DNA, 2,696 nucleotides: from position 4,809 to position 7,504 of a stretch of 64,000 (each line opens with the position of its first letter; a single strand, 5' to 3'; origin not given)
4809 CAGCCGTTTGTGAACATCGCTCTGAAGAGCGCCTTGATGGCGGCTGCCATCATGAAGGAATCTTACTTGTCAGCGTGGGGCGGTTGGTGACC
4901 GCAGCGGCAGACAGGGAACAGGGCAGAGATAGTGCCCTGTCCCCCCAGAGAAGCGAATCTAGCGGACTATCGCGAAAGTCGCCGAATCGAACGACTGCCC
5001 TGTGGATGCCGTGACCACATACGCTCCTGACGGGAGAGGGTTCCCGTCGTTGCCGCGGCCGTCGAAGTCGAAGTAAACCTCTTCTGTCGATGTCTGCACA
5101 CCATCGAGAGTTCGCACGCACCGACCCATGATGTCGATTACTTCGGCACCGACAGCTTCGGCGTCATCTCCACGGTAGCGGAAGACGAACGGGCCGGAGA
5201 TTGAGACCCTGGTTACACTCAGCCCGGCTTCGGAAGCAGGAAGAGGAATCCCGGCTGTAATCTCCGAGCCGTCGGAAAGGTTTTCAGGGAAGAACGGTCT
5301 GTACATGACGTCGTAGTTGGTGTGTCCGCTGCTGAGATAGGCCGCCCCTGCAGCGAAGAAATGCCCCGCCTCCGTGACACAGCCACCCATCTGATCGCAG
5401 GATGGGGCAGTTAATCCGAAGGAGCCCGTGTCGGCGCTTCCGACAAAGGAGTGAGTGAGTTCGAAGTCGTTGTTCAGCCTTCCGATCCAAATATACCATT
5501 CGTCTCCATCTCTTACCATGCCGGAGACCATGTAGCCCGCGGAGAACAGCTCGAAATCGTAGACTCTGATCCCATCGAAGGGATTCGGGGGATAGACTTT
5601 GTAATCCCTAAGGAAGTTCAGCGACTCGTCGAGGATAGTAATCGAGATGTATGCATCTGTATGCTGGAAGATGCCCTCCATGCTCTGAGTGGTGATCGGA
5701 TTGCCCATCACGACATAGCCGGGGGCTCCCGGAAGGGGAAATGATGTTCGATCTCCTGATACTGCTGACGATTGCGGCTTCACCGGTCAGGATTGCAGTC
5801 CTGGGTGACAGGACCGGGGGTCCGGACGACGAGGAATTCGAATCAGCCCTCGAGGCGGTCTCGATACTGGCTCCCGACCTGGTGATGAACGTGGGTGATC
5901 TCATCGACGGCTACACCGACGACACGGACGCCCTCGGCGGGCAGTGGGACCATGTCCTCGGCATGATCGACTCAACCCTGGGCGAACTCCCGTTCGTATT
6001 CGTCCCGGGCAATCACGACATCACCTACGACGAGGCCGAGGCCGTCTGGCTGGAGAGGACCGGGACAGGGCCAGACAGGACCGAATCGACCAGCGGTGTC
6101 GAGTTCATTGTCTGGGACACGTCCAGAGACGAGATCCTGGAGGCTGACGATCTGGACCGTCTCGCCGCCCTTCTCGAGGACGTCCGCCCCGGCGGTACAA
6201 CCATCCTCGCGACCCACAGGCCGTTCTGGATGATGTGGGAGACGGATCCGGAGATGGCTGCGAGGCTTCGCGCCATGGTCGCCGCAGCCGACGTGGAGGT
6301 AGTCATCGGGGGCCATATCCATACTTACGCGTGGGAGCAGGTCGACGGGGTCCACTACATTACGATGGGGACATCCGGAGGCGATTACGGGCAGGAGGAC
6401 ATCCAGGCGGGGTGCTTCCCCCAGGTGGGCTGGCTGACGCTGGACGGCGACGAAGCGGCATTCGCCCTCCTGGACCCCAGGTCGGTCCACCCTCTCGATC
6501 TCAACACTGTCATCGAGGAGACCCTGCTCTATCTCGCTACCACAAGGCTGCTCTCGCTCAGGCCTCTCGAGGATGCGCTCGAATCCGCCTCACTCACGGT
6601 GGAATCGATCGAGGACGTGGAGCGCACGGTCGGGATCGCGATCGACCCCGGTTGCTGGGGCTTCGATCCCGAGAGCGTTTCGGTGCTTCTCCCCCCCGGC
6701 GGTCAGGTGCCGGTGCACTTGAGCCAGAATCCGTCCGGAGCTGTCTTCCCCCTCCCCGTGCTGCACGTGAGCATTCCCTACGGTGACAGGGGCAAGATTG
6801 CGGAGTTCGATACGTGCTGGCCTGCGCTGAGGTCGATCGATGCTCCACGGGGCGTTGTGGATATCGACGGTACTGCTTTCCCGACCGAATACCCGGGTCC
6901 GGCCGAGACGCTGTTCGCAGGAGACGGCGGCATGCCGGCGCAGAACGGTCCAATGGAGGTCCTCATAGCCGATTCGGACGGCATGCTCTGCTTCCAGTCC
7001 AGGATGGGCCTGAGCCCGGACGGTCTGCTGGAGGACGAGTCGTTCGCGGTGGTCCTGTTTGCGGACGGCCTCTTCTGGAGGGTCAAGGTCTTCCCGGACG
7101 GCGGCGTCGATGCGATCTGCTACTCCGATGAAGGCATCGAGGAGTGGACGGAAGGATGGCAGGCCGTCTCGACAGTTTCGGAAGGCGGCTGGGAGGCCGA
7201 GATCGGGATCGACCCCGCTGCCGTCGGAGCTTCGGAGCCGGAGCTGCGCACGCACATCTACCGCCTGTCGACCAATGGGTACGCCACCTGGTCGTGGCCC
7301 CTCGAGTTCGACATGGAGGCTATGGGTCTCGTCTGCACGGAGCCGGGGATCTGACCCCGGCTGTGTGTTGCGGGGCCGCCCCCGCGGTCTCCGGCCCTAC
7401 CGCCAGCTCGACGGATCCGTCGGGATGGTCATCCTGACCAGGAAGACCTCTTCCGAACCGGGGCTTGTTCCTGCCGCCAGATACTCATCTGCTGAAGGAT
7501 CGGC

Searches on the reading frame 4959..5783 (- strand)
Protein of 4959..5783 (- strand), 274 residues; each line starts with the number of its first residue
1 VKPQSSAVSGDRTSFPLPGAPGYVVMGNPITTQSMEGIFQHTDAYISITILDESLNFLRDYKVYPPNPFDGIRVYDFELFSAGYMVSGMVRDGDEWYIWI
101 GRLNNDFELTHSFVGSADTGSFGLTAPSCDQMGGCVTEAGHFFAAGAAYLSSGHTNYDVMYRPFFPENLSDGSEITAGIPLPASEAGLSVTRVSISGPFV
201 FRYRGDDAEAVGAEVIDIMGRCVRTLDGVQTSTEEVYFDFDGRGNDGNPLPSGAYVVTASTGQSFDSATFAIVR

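Call 67: search_protein_families(library=pfam, proteins=[window:4959-5783:-], max_evalue=0.00001)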
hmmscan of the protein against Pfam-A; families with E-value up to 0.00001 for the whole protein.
window:4959-5783:- (274 aa): 1 family
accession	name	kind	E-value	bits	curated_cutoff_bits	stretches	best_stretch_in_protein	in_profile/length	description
PF13860.13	FlgD_ig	-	1.1e-08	35.4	27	1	206-261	20-75/79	FlgD Ig-like domain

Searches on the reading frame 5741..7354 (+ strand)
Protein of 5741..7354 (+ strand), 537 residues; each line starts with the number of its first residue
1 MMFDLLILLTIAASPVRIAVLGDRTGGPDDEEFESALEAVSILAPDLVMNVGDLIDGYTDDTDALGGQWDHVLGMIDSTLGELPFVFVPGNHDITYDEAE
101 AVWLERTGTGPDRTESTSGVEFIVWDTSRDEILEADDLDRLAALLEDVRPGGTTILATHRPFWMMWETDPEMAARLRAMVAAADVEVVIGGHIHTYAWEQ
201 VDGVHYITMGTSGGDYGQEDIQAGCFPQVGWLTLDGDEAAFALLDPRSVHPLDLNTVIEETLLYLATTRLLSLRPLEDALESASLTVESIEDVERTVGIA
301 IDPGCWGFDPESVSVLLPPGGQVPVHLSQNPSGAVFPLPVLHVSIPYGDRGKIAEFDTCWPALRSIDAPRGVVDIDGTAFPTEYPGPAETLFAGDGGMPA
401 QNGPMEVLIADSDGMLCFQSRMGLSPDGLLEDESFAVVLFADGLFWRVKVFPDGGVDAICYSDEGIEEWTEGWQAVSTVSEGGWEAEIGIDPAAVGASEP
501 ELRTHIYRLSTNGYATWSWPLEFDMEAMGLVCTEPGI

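Call 56: search_protein_families(library=padloc, proteins=[window:5741-7354:+], max_evalue=0.001)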
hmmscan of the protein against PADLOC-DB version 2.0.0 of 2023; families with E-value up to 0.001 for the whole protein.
window:5741-7354:+ (537 aa): 1 family
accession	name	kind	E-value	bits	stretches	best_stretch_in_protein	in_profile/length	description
PDLC04908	PDC-S10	-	0.00038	17.8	1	85-207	63-196/223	-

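Call 67: search_protein_families(library=pfam, proteins=[window:5741-7354:+], max_evalue=0.00001)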
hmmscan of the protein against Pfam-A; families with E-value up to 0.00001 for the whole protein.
window:5741-7354:+ (537 aa): 2 families
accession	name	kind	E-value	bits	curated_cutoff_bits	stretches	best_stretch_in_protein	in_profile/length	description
PF00149.33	Metallophos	-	4.1e-12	47.4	21.5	1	17-196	2-191/191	Calcineurin-like phosphoesterase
PF12850.12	Metallophos_2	-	2.2e-06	28.2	27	1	34-219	17-142/154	Calcineurin-like phosphoesterase superfamily domain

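Call 68: search_protein_families(library=ncbifam, proteins=[window:5741-7354:+], max_evalue=0.001)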
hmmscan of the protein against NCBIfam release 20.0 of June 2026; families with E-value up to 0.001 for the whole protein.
window:5741-7354:+ (537 aa): 0 families

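Call 69: search_solved_structures(query=window:5741-7354:+, max_evalue=0.001)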
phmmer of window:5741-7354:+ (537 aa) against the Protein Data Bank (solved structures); distinct sequences matched with E-value up to 0.001: 0.
